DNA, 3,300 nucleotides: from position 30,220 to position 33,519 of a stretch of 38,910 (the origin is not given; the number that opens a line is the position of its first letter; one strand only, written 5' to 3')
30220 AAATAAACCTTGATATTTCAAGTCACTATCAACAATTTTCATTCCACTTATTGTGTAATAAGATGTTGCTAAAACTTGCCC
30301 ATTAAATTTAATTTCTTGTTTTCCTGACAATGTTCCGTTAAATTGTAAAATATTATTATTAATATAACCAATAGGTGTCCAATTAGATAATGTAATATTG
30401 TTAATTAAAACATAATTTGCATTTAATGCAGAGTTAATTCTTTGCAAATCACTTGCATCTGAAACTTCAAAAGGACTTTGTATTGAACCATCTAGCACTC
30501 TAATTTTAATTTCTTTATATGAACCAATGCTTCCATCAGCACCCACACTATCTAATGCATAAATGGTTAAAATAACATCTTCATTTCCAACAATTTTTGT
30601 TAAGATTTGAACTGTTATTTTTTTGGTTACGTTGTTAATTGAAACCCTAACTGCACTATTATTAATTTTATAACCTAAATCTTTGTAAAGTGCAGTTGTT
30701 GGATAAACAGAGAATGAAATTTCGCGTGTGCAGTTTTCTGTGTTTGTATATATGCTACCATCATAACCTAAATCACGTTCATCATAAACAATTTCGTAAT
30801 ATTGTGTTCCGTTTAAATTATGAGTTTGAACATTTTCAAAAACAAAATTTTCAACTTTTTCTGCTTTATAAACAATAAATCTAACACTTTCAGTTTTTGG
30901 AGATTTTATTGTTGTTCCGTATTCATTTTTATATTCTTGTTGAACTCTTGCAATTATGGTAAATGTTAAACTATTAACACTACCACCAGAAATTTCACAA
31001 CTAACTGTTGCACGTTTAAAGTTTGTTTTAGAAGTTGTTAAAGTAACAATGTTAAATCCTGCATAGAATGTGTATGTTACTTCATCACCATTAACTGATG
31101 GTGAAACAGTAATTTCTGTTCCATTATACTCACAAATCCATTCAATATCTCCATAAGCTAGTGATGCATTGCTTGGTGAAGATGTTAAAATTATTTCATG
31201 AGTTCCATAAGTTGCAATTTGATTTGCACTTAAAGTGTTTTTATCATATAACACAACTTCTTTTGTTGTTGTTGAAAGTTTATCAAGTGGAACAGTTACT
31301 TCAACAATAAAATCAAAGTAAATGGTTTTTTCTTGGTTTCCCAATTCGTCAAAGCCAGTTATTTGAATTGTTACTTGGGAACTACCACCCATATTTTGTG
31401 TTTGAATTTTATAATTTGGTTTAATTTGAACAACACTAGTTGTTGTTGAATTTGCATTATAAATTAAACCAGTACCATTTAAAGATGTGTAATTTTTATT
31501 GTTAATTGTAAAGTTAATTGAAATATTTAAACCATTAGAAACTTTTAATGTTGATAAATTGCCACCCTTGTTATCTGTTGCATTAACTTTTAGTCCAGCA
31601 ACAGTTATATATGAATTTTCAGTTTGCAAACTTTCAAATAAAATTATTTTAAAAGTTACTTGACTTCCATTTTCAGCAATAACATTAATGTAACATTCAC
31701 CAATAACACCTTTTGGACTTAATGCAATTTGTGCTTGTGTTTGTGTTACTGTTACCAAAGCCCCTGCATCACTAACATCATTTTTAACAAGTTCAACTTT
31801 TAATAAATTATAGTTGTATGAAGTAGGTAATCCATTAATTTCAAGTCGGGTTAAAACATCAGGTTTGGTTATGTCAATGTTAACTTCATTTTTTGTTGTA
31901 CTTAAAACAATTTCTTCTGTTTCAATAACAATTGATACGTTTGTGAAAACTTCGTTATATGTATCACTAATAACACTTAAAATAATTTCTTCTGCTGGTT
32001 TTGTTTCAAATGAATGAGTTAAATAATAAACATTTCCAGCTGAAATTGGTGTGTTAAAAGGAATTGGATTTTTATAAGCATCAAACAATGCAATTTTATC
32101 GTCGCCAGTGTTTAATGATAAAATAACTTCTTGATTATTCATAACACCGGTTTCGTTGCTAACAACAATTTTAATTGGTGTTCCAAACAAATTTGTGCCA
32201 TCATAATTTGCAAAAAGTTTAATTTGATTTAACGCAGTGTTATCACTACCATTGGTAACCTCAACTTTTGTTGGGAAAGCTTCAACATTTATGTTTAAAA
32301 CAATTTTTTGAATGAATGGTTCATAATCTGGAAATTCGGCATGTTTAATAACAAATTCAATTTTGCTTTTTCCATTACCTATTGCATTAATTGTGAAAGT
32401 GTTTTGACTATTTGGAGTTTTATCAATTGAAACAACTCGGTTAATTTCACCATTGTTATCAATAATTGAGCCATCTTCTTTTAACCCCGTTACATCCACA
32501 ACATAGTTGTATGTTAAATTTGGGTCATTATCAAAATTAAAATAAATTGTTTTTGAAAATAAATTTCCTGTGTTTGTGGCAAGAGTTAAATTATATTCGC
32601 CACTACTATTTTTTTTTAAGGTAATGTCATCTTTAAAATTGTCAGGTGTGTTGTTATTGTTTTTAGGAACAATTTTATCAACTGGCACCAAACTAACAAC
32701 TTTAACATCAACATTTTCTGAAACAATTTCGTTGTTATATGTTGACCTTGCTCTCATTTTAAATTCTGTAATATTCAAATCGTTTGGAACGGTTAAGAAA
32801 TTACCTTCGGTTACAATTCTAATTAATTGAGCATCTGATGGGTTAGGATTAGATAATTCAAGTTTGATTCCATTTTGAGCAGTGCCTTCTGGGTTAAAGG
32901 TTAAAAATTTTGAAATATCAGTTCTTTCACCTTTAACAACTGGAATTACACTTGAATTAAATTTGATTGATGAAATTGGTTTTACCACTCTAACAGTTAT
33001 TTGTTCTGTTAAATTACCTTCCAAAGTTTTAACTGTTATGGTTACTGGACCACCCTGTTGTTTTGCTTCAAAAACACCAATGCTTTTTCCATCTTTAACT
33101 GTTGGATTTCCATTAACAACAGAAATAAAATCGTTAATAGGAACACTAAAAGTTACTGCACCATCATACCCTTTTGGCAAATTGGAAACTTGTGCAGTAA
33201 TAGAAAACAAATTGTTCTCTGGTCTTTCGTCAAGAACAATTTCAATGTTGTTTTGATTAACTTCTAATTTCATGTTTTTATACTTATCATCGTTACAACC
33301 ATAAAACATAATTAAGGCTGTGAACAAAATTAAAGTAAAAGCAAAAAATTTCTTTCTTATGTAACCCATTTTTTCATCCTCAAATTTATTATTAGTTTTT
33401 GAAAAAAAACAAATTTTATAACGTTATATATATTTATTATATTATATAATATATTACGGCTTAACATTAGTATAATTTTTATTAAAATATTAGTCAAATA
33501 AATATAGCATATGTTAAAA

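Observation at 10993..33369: One 22.4-kb ORF encoding a 7,458-aa modular lipoprotein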

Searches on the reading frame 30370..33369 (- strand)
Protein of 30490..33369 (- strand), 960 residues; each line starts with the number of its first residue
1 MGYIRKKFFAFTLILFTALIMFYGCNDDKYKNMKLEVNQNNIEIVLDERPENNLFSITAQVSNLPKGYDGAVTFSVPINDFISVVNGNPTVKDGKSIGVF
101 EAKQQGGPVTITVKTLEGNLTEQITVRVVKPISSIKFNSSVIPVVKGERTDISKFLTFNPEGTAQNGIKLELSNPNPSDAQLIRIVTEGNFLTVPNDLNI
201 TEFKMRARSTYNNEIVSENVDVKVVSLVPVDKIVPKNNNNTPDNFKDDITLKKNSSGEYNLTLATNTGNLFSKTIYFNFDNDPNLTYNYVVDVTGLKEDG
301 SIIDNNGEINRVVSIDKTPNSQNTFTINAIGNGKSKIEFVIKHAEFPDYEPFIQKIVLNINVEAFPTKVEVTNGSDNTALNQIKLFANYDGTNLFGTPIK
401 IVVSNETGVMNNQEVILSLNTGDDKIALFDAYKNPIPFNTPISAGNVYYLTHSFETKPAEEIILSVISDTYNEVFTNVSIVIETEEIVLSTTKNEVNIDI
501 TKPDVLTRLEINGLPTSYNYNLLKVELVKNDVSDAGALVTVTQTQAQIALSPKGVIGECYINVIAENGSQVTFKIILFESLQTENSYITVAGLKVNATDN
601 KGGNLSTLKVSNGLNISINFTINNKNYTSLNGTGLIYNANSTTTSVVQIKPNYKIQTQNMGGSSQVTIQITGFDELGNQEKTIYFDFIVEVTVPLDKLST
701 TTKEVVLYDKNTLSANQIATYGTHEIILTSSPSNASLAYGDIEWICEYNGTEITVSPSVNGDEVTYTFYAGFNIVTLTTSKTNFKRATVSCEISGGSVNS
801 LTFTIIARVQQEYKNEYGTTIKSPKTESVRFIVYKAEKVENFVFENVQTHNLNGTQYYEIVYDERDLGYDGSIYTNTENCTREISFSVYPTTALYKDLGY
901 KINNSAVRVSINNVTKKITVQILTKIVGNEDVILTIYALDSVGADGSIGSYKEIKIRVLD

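Call 8: search_protein_families(library=pfam, proteins=[window:30490-33369:-], max_evalue=5)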
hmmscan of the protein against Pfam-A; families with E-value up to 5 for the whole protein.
window:30490-33369:- (960 aa): 3 families
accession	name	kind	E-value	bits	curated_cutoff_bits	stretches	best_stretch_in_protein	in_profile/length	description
PF04313.20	HSDR_N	-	0.016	15.5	25.1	1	36-109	93-149/198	Type I restriction enzyme R protein N terminus (HSDR_N)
PF23063.1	CUB_M02D8_5_4th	-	0.05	14.3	30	1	622-670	50-98/123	M02D8_5-like, fourth CUB domain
PF22476.1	Ago_N_3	-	0.48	10.7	27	1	470-494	23-47/60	Argonaute, N-terminal domain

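Call 9: search_protein_families(library=ncbifam, proteins=[window:30490-33369:-], max_evalue=1)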
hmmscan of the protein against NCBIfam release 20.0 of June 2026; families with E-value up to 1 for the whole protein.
window:30490-33369:- (960 aa): 0 families

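Call 26: find_homologous_proteins(query=window:30490-33369:-, max_evalue=0.01)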
Query window:30490-33369:- (960 aa): 1 proteins with E <= 0.01 among 8000 candidates.
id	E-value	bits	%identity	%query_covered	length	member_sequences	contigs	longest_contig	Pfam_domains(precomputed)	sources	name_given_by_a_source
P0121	3.9e-270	917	49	98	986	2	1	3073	-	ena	-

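Call 44: predict_structure(alignment_id=A1)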
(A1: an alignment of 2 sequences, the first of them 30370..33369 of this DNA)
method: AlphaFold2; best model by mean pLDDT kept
length: 1000 residues; sequences in the alignment: 2
mean_pLDDT: 39.7   pTM: 0.27
mean pLDDT of the five models: 39.7, 37.7, 37.1, 36.5, 34.7
residues with pLDDT >= 90: 0; 70-90: 76; 50-70: 148; < 50: 776
segments of 3 or more residues with pLDDT < 50: 1-30, 162-165, 177-189, 226-254, 263-340, 342-413, 421-424, 453-462, 468-1000
pLDDT, mean of each block of 10 residues (from residue 1): 35 36 38 62 65 76 60 72 74 74 77 71 75 70 62 66 54 55 41 60 70 72 50 27 32 49 41 39 42 40 31 34 37 41 45 39 32 33 36 36 42 53 57 65 57 44 49 34 25 22 21 21 20 21 22 26 27 28 24 20 21 30 34 29 26 30 32 29 33 36 24 26 32 33 41 40 46 41 35 34 38 29 26 23 23 28 24 23 28 24 30 34 37 36 35 35 30 35 29 25
secondary structure, 60 per line:
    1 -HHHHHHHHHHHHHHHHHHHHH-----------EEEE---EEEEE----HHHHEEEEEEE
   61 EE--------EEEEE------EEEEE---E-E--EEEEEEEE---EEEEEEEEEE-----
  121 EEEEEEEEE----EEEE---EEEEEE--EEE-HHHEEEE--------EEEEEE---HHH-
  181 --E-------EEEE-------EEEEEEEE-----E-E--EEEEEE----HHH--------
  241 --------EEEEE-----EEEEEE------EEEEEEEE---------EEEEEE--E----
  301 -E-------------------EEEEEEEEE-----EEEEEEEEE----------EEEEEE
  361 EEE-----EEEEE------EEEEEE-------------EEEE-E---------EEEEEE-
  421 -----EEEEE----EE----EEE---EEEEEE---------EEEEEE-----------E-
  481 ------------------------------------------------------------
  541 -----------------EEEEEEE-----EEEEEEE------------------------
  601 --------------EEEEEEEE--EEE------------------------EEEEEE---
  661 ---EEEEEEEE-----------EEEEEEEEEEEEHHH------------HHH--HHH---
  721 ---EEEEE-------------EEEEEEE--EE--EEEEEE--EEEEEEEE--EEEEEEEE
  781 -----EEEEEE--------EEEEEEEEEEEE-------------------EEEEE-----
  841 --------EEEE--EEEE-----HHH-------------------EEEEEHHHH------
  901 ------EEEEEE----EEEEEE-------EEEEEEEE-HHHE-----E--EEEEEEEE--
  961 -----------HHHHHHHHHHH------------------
elements in order (helices of 4 or more, strands of 3 or more residues): H2-22 E34-37 E41-45 H50-53 E54-62 E71-75 E82-86 E95-102 E106-115 E121-129 E134-137 E141-146 E149-151 E156-159 E168-173 E191-194 E202-209 E220-225 E249-253 E259-264 E271-278 E288-293 E322-330 E336-344 E355-363 E369-373 E380-385 E399-402 E414-419 E426-430 E441-443 E447-452 E462-467 E558-564 E570-576 E615-622 E625-627 E652-657 E664-671 E683-694 E724-728 E742-748 E755-760 E763-770 E773-780 E786-791 E800-811 E831-835 E849-852 E855-858 E886-890 H891-894 E907-912 E917-922 E930-937 E951-958 H972-982

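Call 49: fold_search(model_id=the predicted structure, library=pdb)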
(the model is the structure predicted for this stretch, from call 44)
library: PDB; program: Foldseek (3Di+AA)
matches with E <= 10: 1569; with E <= 0.001: 214
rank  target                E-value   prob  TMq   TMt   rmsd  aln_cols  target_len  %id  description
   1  7sqc_T0               1.6e-08  1.00  0.10  0.16  28.1       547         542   10  Ciliary C1 central pair apparatus isolated from Chlamydomonas reinhardtii (released 2022-04-13)
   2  7sqc_T2               3.1e-08  1.00  0.11  0.17  28.1       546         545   10  Ciliary C1 central pair apparatus isolated from Chlamydomonas reinhardtii (released 2022-04-13)
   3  7sqc_O0               3.4e-08  1.00  0.09  0.08  24.1       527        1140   10  Ciliary C1 central pair apparatus isolated from Chlamydomonas reinhardtii (released 2022-04-13)
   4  7sqc_T1               6.4e-08  1.00  0.10  0.16  25.7       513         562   10  Ciliary C1 central pair apparatus isolated from Chlamydomonas reinhardtii (released 2022-04-13)
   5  7ad7_B                8.9e-08  1.00  0.11  0.16  31.5       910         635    8  Crystal structure of human complement C5 in complex with the K8 bovine knob domain peptide. (released 2021-03-10)
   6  4oia_B                9.4e-08  1.00  0.11  0.22  23.6       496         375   10  Crystal Structure of ICAM-5 D1-D4 ectodomain fragment, Space Group P4322 (released 2014-07-16)
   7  7zgj_A                9.4e-08  1.00  0.12  0.16  33.1       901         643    8  Trypanosoma brucei gambiense ISG65 in complex with human complement component C3 (released 2023-04-05)
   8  7som_D                9.8e-08  1.00  0.10  0.07  29.4       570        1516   10  Ciliary C2 central pair apparatus isolated from Chlamydomonas reinhardtii (released 2022-04-13)
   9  8coe_C                1.2e-07  1.00  0.12  0.16  31.6       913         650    8  complement C5 in complex with the LCP0195 nanobody (released 2024-01-03)
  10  9ijj_O                1.4e-07  0.99  0.10  0.08  71.3      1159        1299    8  In situ structure of the central apparatus in mouse sperm axoneme. (released 2025-06-04)
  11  7nit_A                1.6e-07  1.00  0.08  0.07  26.4       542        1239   10  X-ray structure of a multidomain BbgIII from Bifidobacterium bifidum (released 2021-12-22)
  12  2ice_A                1.8e-07  1.00  0.09  0.12  33.9       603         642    9  CRIg bound to C3c (released 2006-11-07)
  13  7sqc_2B               1.8e-07  1.00  0.10  0.12  26.3       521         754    9  Ciliary C1 central pair apparatus isolated from Chlamydomonas reinhardtii (released 2022-04-13)
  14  8ayh_C                1.9e-07  1.00  0.12  0.16  31.3       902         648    8  Structure of Complement C5 in Complex with small molecule inhibitor and CVF (released 2022-12-21)
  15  7r5k_10               1.9e-07  0.98  0.11  0.07  59.5      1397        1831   10  Human nuclear pore complex (constricted) (released 2022-06-22)
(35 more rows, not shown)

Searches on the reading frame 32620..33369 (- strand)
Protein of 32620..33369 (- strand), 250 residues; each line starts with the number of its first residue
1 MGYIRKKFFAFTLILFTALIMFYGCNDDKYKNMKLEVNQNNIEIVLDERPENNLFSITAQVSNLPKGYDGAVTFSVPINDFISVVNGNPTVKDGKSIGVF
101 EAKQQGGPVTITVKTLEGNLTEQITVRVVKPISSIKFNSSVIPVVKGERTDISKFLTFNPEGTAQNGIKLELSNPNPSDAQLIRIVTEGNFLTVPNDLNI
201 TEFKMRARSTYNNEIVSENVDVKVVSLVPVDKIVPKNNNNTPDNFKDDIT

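Call 59: find_related_loci(query=A3, collection=metagenome_contigs, flank=10000)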
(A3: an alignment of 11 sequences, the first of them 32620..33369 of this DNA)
Query A3 (250 aa) in metagenome_contigs; peptide patterns used: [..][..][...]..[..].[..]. (x = any residue, [..] = any of these).
82 stretches matched a pattern; 2 encode a relative of the query (tblastn E <= 1e-3); 2 distinct loci.
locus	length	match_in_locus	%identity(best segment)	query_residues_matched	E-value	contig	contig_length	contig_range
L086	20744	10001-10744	56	1-249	1e-90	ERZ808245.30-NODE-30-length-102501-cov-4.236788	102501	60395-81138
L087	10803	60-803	55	1-249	2e-89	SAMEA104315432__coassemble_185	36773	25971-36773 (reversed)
